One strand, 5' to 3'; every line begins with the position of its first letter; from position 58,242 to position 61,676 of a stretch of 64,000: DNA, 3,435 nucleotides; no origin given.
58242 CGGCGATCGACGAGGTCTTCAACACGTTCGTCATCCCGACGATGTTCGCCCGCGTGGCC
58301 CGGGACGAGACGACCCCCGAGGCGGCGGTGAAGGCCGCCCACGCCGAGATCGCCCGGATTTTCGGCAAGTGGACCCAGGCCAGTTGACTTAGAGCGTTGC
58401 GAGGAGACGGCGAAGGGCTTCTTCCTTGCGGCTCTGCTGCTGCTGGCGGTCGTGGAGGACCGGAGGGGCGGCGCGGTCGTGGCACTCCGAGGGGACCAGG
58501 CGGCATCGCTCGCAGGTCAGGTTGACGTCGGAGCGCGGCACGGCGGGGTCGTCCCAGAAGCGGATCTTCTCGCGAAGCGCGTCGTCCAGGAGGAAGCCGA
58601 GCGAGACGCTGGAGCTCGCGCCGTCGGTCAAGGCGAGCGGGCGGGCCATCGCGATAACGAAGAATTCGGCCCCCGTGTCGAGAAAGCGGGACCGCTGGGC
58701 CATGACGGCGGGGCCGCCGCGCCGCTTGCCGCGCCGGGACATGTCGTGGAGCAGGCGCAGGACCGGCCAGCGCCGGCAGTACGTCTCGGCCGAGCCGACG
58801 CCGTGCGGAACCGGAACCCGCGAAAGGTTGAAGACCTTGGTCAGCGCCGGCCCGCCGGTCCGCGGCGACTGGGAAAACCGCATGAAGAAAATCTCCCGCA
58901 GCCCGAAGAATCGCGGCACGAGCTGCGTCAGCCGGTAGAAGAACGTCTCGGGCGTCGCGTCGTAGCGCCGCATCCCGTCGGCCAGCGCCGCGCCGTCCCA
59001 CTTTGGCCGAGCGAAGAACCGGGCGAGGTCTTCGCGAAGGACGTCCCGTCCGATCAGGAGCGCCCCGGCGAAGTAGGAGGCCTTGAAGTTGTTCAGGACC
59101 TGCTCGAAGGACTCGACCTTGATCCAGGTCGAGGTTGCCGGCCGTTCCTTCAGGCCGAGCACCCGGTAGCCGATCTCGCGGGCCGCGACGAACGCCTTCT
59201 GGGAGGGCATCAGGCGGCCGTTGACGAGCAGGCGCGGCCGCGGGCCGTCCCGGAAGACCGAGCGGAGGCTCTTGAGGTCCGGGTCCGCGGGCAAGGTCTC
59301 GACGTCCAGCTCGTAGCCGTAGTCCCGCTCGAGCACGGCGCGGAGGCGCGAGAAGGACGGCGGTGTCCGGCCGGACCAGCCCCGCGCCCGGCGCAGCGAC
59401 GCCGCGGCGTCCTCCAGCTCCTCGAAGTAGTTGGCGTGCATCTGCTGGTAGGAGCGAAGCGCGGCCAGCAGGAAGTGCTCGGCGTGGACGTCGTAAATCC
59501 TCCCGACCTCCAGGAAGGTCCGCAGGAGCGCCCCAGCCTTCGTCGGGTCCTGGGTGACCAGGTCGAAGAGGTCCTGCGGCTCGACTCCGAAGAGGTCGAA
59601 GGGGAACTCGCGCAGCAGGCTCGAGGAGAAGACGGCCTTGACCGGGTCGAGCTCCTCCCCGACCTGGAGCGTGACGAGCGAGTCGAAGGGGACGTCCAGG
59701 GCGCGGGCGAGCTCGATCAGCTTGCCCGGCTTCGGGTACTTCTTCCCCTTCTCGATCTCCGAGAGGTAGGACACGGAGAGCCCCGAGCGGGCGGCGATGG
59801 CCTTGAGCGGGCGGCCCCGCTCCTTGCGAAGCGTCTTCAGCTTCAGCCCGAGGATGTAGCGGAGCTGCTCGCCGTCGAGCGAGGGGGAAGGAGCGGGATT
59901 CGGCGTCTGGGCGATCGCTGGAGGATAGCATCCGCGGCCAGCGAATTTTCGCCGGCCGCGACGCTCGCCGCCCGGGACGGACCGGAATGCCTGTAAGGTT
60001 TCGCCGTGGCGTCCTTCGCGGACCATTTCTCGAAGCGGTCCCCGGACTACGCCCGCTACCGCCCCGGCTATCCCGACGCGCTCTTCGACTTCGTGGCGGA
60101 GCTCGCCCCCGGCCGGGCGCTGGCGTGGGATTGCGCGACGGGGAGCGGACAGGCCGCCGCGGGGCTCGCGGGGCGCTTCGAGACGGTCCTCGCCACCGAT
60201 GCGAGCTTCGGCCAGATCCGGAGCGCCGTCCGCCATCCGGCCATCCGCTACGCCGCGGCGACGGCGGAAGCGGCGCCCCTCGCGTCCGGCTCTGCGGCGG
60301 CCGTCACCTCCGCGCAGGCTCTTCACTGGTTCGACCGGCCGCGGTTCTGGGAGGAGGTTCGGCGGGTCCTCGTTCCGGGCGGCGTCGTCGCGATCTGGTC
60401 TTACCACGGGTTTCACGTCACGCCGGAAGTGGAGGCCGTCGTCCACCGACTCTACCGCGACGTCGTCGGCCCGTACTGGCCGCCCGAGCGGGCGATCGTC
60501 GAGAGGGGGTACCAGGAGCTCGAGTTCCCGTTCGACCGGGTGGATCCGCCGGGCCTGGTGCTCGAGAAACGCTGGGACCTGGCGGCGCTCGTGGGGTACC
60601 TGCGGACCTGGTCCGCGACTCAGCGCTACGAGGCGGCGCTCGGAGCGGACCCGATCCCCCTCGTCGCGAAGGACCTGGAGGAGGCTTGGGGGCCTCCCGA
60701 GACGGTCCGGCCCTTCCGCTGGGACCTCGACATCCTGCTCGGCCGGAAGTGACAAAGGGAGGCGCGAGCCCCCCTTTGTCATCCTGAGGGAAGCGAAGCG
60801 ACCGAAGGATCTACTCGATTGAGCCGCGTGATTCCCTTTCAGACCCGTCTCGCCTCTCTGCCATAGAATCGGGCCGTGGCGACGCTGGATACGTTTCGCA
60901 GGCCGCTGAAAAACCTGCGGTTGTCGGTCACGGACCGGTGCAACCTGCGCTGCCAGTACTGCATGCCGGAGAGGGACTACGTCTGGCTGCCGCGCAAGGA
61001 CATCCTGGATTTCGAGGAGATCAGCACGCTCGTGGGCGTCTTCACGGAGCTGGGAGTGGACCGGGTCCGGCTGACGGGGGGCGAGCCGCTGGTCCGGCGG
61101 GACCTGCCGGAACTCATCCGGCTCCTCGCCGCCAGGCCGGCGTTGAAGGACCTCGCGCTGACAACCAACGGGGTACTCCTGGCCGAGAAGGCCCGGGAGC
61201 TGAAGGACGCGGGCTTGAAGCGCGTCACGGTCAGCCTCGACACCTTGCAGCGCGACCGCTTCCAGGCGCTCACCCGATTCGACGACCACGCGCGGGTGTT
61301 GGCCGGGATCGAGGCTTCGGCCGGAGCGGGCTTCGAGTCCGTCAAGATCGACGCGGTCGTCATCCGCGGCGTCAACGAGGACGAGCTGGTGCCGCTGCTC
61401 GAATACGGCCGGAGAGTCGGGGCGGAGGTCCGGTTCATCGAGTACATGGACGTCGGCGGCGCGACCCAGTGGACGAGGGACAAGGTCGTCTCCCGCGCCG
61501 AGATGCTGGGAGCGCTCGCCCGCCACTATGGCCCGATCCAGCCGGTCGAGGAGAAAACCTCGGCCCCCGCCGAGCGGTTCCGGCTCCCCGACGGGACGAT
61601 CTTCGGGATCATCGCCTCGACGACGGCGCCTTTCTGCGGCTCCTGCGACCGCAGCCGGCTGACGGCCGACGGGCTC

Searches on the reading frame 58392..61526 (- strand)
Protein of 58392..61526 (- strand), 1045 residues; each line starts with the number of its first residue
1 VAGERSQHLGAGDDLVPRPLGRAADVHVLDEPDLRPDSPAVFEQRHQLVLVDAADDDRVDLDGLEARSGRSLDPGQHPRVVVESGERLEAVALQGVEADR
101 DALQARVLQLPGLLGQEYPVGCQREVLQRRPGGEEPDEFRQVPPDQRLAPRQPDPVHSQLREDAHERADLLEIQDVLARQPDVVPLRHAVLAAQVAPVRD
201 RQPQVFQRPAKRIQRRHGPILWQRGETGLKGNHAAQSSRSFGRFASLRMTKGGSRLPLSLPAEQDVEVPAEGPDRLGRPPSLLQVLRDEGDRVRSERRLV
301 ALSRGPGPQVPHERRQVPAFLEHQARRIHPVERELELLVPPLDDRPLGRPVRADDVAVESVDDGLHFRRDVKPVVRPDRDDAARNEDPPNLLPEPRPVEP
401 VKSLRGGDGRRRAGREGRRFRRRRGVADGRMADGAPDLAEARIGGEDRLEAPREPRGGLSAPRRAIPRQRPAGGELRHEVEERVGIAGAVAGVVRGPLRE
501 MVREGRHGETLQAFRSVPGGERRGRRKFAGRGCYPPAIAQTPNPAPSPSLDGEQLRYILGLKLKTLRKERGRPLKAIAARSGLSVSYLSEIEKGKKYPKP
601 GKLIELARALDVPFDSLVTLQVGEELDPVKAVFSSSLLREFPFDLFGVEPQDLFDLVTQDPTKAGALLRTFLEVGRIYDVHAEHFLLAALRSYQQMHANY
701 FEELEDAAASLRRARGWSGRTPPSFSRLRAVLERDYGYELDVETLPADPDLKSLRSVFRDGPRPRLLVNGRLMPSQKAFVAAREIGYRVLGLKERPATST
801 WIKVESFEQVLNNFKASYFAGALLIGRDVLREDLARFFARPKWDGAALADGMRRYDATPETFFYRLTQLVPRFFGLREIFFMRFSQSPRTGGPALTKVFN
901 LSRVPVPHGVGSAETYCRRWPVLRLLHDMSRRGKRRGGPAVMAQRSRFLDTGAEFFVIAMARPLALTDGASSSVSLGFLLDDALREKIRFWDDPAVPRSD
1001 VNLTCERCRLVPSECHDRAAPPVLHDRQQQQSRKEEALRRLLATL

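Call 17: search_protein_families(library=pfam, proteins=[window:58392-61526:-], max_evalue=0.001)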
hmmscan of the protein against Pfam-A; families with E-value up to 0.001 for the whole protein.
window:58392-61526:- (1045 aa): 4 families
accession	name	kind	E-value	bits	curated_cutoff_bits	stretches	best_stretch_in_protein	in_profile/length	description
PF01381.28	HTH_3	-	1.2e-13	51.3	23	1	563-616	1-54/55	Helix-turn-helix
PF13560.12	HTH_31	-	2.7e-10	40.8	27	1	559-613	2-57/64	Helix-turn-helix domain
PF12844.13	HTH_19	-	2.8e-07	30.8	30.2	1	562-619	3-60/64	Helix-turn-helix domain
PF06114.19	Peptidase_M78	-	0.00011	22.4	22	1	748-837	12-99/123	IrrE N-terminal-like domain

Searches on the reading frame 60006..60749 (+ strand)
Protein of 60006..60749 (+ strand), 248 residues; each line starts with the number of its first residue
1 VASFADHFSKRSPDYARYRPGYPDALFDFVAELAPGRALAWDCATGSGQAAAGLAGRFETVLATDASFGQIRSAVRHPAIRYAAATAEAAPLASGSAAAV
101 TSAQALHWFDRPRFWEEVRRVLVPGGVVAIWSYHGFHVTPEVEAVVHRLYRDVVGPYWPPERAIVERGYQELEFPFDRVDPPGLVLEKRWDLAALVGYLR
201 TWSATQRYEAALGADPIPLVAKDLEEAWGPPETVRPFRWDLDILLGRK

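Call 17: search_protein_families(library=pfam, proteins=[window:60006-60749:+], max_evalue=0.001)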
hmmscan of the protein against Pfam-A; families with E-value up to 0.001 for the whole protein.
window:60006-60749:+ (248 aa): 3 families
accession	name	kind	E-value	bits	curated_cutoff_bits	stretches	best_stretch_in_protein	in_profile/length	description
PF08241.18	Methyltransf_11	-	2.3e-15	57.4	21.2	1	42-130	2-95/95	Methyltransferase domain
PF13649.12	Methyltransf_25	-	1.9e-11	44.9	27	1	42-126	3-97/97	Methyltransferase domain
PF08242.18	Methyltransf_12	-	0.00023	22.2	30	1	43-128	3-98/98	Methyltransferase domain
